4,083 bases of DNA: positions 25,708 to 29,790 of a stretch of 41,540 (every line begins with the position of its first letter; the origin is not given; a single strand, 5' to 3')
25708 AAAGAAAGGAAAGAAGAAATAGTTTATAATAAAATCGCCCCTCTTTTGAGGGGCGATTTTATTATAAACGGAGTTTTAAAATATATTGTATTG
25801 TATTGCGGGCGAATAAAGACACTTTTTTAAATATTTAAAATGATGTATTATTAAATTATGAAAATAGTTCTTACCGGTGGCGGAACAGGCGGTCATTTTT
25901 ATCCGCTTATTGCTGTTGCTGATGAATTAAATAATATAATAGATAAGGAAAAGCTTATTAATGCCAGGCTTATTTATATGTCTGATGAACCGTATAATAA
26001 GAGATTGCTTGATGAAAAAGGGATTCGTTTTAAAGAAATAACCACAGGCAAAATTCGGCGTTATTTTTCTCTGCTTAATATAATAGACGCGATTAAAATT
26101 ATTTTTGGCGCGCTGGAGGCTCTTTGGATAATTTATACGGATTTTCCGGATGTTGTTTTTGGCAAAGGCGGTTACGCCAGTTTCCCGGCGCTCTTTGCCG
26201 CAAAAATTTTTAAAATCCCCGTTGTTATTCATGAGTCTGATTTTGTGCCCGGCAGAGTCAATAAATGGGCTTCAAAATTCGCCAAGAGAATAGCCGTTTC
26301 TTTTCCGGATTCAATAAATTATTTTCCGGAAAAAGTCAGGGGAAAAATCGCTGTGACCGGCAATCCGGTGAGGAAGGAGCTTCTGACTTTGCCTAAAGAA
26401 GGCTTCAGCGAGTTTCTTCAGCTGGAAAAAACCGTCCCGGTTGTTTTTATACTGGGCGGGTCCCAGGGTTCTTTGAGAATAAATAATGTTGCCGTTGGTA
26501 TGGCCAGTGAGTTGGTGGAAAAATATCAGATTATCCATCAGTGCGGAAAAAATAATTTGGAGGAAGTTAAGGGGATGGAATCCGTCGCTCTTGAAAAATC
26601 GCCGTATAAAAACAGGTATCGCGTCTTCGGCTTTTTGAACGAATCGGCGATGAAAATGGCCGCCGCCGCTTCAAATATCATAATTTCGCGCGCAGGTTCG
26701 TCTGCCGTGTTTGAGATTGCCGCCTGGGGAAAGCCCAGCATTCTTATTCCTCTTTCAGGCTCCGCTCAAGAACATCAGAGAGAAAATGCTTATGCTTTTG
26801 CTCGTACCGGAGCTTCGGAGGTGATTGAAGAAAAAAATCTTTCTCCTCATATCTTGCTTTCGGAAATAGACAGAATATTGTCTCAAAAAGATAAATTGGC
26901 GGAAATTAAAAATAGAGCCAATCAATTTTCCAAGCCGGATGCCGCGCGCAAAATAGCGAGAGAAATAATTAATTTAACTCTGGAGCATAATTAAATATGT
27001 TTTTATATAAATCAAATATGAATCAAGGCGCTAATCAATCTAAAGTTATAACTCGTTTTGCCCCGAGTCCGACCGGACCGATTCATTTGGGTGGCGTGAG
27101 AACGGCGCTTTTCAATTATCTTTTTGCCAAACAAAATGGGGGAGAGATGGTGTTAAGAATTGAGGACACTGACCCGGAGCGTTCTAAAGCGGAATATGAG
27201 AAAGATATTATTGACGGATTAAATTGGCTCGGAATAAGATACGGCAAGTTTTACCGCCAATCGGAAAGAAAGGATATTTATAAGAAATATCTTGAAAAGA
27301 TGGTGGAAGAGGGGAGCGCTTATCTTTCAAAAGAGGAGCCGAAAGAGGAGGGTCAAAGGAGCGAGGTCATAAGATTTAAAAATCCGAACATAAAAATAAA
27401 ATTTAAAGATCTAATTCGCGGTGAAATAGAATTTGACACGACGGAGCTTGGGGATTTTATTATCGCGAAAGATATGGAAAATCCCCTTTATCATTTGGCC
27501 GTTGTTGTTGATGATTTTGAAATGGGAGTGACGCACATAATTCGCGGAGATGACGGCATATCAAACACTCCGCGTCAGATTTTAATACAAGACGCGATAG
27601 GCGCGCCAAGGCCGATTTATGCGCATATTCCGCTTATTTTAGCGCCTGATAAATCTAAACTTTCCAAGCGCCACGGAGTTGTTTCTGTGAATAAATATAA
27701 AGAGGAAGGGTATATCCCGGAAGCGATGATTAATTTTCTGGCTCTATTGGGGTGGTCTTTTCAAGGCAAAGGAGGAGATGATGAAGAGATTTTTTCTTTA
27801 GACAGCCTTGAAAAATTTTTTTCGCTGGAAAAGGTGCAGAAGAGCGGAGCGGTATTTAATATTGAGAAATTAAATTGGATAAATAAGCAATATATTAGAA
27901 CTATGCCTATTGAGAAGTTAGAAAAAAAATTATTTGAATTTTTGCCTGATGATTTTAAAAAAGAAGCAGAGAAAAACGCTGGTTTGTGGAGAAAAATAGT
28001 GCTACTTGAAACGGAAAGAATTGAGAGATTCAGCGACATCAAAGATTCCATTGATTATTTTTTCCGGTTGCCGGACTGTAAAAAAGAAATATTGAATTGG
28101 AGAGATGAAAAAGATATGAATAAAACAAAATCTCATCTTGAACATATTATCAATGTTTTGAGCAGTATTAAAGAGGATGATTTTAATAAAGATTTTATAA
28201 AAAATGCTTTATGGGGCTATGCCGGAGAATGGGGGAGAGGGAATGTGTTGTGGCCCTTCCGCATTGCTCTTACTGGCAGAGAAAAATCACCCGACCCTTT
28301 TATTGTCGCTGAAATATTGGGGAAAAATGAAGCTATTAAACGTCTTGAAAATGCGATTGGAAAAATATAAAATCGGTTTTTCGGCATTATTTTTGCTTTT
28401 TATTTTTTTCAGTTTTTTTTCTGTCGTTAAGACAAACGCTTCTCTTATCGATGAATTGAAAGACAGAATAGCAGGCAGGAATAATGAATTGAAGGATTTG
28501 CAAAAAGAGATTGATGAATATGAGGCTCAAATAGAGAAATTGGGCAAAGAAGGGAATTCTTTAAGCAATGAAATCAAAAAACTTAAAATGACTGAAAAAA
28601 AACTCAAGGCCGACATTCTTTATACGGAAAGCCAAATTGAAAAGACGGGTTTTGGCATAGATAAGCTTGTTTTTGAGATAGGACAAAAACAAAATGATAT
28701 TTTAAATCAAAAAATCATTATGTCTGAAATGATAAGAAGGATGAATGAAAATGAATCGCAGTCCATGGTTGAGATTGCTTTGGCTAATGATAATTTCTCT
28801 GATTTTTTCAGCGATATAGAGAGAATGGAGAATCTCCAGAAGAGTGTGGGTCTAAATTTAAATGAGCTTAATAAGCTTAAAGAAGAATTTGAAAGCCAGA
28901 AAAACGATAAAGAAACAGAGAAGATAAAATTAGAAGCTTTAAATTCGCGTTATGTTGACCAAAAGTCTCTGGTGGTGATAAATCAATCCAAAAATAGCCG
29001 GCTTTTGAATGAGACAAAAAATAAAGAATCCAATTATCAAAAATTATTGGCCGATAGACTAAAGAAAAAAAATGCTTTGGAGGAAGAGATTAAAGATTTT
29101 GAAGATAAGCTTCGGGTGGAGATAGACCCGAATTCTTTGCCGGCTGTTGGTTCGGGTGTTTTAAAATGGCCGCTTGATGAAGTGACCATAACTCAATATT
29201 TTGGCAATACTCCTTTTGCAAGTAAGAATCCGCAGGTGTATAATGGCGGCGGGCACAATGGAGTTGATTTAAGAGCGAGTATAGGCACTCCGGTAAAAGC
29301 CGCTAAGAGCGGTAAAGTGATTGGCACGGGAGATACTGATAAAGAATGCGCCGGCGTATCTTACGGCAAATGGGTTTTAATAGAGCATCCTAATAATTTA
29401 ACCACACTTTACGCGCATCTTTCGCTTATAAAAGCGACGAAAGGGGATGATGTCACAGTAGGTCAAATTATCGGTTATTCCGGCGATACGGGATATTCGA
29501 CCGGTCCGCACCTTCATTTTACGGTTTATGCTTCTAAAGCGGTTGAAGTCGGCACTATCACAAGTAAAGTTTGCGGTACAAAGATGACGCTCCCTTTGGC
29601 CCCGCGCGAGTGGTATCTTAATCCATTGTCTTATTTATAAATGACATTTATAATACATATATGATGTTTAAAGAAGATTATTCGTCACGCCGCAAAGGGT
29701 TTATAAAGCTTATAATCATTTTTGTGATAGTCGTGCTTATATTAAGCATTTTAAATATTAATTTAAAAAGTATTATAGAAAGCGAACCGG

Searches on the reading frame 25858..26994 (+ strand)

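Call 75: search_protein_families(library=pfam, proteins=[window:25858-26994:+], max_evalue=0.001)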
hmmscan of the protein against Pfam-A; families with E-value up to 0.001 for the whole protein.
window:25858-26994:+ (378 aa): 2 families
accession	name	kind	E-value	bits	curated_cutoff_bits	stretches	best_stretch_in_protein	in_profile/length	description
PF04101.22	Glyco_tran_28_C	-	9.2e-38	130.3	22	1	195-365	1-165/166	Glycosyltransferase family 28 C-terminal domain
PF03033.26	Glyco_transf_28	-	2e-32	112.6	26.2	1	3-146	1-138/139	Glycosyltransferase family 28 N-terminal domain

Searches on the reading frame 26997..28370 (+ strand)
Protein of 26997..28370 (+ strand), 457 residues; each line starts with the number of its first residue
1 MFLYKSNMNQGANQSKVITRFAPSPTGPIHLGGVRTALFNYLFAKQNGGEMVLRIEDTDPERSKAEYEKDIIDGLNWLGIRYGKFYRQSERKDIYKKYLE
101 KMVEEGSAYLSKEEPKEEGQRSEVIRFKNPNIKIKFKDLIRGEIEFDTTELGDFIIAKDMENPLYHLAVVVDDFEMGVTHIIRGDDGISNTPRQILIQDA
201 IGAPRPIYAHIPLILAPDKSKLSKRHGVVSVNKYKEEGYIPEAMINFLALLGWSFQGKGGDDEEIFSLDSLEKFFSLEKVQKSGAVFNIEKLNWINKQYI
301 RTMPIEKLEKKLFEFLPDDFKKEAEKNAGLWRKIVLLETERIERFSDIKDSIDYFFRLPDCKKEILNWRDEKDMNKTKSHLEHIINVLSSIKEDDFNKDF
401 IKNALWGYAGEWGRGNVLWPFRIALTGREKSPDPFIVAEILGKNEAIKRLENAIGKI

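Call 75: search_protein_families(library=pfam, proteins=[window:26997-28370:+], max_evalue=0.001)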
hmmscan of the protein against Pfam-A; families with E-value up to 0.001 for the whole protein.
window:26997-28370:+ (457 aa): 2 families
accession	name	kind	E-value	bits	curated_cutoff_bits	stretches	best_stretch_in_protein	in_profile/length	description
PF00749.27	tRNA-synt_1c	-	6.4e-86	288.6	23.4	2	116-294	137-314/314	tRNA synthetases class I (E and Q), catalytic domain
PF19269.4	Anticodon_2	-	5.2e-22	79.2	23.6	1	326-454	11-141/141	Anticodon binding domain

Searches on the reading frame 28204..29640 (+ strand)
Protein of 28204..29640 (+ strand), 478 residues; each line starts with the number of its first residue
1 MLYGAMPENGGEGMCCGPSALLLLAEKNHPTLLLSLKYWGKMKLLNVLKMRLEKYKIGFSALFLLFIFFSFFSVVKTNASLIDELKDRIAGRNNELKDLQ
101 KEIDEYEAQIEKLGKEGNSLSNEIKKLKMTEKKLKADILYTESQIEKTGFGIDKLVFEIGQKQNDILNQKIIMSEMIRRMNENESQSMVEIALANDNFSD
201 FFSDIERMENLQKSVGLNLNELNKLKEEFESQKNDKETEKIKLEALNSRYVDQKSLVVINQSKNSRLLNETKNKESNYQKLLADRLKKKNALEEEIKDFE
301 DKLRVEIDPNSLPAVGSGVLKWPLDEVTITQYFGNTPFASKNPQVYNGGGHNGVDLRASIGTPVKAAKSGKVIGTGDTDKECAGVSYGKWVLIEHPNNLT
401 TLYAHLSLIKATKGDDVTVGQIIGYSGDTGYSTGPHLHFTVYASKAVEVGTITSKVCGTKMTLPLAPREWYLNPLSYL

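Call 75: search_protein_families(library=pfam, proteins=[window:28204-29640:+], max_evalue=0.001)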
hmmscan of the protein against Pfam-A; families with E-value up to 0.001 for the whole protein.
window:28204-29640:+ (478 aa): 2 families
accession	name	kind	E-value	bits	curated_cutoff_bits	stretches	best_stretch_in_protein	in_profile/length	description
PF01551.29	Peptidase_M23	-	8.6e-28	96.8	28.7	1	350-444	2-90/96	Peptidase family M23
PF12329.13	TMF_DNA_bd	-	5.3e-05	23.6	35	1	97-161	1-65/74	TATA element modulatory factor 1 DNA binding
